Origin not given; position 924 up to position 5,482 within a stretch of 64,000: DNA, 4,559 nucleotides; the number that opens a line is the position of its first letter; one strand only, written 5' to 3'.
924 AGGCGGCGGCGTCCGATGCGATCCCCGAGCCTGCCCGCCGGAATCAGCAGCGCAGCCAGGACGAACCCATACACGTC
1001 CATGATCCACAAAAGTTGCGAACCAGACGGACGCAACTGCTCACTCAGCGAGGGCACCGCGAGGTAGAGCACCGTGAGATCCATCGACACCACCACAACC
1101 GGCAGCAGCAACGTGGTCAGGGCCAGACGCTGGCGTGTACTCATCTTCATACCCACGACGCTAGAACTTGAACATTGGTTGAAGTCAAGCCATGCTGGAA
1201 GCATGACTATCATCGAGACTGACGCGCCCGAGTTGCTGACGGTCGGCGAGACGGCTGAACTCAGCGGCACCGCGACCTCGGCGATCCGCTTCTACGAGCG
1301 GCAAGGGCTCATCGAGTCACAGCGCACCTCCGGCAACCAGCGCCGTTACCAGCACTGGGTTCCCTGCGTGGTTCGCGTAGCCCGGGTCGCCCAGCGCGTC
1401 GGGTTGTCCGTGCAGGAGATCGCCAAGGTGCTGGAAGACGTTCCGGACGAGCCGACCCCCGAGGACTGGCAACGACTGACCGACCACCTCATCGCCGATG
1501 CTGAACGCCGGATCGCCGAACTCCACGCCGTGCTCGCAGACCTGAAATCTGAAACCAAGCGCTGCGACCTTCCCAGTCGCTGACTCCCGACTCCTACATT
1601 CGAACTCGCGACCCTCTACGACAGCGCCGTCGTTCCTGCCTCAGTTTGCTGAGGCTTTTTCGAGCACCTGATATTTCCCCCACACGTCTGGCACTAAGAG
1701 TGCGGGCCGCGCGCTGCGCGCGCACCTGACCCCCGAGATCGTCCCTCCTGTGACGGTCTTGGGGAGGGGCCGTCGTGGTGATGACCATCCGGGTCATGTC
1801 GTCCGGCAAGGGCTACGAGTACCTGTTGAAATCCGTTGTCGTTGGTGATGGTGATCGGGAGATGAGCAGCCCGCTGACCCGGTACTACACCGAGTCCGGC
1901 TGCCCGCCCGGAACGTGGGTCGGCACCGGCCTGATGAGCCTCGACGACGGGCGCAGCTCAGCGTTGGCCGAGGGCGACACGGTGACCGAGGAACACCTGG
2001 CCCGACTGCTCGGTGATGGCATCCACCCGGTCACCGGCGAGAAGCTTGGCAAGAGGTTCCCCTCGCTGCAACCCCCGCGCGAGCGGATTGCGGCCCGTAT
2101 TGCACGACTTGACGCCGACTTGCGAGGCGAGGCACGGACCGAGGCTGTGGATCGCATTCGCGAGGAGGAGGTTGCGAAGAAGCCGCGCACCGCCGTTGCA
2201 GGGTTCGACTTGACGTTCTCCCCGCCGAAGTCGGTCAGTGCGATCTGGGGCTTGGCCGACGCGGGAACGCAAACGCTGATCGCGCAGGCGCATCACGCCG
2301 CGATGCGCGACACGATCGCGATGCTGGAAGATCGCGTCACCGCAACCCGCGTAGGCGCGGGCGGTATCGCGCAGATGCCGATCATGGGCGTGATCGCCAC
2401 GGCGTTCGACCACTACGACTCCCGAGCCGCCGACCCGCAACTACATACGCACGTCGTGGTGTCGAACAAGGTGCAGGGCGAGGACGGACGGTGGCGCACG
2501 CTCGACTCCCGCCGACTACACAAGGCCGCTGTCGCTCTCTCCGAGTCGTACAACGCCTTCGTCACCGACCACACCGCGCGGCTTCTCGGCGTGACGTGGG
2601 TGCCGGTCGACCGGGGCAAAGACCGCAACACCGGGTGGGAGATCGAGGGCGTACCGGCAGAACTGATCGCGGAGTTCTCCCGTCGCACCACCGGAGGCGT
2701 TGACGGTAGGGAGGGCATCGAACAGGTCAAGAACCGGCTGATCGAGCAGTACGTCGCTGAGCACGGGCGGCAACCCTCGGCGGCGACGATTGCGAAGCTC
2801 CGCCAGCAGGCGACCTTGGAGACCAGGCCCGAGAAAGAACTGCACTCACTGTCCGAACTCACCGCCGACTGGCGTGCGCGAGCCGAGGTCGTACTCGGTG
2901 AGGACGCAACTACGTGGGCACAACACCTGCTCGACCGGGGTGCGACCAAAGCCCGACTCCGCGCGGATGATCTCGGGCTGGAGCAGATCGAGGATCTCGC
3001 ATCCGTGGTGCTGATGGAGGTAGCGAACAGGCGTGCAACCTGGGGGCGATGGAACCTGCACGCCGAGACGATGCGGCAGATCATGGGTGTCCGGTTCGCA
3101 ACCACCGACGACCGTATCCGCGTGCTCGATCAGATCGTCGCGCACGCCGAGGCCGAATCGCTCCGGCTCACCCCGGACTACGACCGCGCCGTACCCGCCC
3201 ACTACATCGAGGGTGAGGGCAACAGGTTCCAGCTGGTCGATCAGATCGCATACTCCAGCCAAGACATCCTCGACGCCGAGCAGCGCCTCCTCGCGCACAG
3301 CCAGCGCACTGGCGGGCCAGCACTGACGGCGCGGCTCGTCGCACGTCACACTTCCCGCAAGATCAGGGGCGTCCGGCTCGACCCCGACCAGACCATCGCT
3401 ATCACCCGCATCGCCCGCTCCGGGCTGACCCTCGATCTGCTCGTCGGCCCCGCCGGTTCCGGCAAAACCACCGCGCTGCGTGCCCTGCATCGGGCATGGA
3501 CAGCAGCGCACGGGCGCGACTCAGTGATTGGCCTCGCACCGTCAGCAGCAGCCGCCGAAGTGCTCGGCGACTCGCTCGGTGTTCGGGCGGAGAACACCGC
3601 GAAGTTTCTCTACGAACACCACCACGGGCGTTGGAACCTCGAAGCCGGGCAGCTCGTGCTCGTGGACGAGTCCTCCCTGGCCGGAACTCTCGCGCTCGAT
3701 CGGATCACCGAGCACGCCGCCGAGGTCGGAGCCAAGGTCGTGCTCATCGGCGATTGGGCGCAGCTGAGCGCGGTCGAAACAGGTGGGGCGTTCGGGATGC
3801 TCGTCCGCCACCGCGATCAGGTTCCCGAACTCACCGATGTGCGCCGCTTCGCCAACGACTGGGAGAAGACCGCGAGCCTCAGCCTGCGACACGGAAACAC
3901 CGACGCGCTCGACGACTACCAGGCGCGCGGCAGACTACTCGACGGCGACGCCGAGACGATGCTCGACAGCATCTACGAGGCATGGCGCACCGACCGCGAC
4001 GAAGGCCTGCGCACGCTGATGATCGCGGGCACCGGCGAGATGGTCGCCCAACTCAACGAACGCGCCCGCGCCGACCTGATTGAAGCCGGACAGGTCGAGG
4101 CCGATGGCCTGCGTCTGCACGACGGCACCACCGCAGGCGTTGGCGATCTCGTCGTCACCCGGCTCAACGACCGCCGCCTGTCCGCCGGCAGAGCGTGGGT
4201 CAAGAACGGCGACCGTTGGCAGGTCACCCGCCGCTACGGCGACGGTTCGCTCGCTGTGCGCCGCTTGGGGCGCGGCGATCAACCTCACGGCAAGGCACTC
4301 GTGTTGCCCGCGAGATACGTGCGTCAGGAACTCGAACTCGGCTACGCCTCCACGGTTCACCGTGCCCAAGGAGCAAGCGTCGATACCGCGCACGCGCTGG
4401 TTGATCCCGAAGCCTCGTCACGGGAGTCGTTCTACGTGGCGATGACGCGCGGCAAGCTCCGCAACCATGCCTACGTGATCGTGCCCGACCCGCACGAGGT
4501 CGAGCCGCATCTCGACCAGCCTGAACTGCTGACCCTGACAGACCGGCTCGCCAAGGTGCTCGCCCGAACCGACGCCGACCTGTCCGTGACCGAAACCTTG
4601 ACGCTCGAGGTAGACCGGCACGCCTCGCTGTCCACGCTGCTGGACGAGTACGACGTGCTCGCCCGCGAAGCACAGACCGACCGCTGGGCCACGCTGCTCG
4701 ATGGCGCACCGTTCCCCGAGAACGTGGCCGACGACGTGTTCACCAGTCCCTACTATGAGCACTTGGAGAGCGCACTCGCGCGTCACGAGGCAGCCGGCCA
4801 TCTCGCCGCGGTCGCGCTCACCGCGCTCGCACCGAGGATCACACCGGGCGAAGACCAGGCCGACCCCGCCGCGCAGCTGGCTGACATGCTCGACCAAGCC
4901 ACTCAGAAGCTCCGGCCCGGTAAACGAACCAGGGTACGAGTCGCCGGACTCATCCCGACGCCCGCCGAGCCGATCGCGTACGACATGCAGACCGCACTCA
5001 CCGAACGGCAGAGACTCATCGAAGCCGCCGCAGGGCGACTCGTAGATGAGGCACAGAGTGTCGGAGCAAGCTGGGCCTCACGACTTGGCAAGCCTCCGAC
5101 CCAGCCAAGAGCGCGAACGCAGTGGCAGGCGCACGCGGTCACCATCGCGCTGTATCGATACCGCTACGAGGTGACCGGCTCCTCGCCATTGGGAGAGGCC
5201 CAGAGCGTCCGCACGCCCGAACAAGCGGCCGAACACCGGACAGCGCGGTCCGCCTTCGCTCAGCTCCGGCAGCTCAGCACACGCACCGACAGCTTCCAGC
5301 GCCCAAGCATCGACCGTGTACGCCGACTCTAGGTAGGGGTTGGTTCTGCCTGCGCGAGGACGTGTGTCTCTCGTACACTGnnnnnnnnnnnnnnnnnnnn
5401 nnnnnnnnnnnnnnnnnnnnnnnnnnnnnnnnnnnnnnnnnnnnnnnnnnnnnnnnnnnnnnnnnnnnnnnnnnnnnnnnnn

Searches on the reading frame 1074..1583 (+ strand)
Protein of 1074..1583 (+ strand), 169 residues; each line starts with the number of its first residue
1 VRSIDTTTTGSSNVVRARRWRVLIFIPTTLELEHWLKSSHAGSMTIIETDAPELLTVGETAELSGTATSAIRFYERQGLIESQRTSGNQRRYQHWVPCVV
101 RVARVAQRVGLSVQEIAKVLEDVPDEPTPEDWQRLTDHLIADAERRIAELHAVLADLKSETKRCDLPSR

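Call 59: search_protein_families(library=pfam, proteins=[window:1074-1583:+], max_evalue=0.001)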
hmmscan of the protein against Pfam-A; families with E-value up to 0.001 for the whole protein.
window:1074-1583:+ (169 aa): 4 families
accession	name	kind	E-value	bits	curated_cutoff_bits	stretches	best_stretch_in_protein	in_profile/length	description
PF00376.29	MerR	-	8.1e-14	51.6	28.2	1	56-92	1-38/38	MerR family regulatory protein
PF13411.12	MerR_1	-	1.5e-11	44.7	21.6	1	56-121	2-67/69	MerR HTH family regulatory protein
PF09278.17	MerR-DNA-bind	-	5.5e-10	40.2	25.4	1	101-158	5-63/65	MerR, DNA binding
PF13560.12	HTH_31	-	0.0009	19.9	27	0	101-146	16-61/64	Helix-turn-helix domain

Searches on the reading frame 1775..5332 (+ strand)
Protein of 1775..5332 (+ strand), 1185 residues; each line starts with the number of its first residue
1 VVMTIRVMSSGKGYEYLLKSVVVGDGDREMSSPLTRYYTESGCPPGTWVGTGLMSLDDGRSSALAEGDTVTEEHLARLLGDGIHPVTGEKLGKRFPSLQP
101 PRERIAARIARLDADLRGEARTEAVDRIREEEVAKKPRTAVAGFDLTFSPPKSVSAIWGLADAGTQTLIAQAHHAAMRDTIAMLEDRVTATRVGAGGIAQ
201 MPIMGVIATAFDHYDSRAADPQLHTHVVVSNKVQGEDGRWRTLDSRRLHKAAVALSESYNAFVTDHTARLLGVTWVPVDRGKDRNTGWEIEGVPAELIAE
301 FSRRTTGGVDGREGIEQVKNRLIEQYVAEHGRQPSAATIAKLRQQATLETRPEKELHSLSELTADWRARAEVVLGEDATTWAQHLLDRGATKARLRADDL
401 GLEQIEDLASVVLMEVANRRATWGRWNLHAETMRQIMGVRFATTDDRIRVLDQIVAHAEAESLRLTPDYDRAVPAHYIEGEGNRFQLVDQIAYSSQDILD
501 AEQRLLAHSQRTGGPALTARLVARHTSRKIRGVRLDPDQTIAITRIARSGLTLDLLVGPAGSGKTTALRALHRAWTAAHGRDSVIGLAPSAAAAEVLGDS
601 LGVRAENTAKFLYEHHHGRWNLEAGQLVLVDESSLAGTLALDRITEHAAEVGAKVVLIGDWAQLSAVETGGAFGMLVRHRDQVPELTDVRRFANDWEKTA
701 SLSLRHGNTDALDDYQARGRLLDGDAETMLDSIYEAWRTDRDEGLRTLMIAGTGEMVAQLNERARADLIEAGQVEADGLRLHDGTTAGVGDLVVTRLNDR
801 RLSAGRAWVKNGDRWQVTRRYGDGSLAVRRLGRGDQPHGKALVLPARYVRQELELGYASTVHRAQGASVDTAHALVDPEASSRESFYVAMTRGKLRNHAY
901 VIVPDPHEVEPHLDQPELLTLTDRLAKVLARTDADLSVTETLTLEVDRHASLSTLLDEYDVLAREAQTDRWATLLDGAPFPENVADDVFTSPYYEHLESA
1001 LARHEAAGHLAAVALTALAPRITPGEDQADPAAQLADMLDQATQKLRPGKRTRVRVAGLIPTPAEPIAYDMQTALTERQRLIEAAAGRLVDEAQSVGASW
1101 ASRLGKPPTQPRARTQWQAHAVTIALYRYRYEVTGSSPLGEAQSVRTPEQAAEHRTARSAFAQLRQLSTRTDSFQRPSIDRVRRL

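Call 6: search_protein_families(library=pfam, proteins=[window:1775-5332:+], max_evalue=0.01)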
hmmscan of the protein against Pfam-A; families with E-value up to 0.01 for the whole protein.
window:1775-5332:+ (1185 aa): 11 families
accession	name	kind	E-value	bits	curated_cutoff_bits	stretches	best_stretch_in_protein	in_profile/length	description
PF08751.17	TrwC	-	9.7e-83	278.5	25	1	11-371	2-284/286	TrwC relaxase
PF13604.12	AAA_30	-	7.6e-57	192.6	27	1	535-723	2-188/191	AAA domain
PF13245.12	AAA_19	-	9.2e-12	45.7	25.1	1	554-666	14-131/134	AAA domain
PF01443.25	Viral_helicase1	-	3.4e-07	30.8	21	0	558-668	5-101/228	Viral superfamily 1 RNA helicase core domain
PF22232.2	TraI_hel_assoc_N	-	5.4e-06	27.4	27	1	559-659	2-99/99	TraI helicase-associated ssDNA bd, N-terminal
PF13538.12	UvrD_C_2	-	9e-05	22.7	27.4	1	856-894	2-46/52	UvrD-like helicase C-terminal domain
PF13401.12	AAA_22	-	0.0009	20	27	0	555-659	9-122/130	AAA domain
PF13086.12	AAA_11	-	0.0013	19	27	0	535-595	2-66/257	AAA domain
PF25199.1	nSTAND_NTPase5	-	0.0018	18.5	34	1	547-577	37-67/145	Novel STAND NTPase 5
PF13191.12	AAA_16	-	0.002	19.1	32.6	1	544-682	17-161/167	AAA ATPase domain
PF05729.18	NACHT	-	0.0055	17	26.7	0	555-579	4-28/167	NACHT domain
